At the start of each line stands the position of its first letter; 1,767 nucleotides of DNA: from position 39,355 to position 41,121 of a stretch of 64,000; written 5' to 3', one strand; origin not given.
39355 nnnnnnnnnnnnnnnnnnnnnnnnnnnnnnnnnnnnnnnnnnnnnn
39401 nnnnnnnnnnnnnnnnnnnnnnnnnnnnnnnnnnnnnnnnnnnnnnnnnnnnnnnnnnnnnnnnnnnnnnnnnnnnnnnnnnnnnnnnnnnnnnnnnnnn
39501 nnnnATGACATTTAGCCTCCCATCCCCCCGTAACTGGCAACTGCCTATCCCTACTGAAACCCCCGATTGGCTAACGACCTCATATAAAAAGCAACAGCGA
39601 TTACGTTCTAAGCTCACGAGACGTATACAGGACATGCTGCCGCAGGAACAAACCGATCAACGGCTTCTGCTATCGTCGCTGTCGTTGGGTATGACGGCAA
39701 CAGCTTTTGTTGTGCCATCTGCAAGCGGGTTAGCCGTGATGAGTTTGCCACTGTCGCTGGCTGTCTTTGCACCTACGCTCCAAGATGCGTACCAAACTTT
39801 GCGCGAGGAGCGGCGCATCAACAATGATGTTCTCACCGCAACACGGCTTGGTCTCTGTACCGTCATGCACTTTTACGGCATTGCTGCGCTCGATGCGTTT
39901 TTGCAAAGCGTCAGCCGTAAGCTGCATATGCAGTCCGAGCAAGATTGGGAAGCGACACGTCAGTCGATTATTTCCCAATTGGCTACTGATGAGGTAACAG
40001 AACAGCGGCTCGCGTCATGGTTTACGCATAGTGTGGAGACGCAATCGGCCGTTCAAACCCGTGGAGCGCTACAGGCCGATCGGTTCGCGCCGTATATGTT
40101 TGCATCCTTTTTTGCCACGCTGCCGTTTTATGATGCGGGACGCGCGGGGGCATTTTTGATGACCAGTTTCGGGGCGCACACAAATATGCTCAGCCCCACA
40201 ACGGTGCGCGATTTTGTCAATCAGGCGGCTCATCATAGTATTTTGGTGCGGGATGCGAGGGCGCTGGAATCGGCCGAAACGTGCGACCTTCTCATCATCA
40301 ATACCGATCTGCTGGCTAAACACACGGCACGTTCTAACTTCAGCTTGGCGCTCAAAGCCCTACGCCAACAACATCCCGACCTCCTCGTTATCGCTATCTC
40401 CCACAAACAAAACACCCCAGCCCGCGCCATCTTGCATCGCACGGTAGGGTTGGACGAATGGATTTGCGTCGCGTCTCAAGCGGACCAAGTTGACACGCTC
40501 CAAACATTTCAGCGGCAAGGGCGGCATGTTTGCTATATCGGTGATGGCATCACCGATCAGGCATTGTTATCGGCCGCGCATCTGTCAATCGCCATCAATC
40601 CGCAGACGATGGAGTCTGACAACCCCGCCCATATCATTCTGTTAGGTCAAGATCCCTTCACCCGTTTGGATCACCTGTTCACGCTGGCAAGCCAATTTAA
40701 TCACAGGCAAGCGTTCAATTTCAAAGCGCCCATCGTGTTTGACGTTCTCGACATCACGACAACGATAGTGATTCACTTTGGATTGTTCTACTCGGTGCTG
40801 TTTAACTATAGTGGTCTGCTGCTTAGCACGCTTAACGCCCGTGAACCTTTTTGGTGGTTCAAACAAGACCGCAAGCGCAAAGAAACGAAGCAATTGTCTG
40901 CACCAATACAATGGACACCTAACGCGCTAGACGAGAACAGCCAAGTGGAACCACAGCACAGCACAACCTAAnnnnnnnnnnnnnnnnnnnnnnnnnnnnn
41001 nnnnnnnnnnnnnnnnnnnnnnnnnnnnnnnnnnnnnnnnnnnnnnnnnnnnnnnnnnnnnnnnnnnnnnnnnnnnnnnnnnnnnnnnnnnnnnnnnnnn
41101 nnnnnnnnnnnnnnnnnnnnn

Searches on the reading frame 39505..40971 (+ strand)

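Call 31: search_protein_families(library=pfam, proteins=[window:39505-40971:+], max_evalue=0.01)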
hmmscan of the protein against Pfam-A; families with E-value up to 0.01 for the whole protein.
window:39505-40971:+ (488 aa): 1 family
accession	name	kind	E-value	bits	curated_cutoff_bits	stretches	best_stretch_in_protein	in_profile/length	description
PF22456.1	PqqF-like_C_4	-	0.006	17.1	27.5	0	128-170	54-96/100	PQQ synthase PqqF-like, C-terminal lobe domain 4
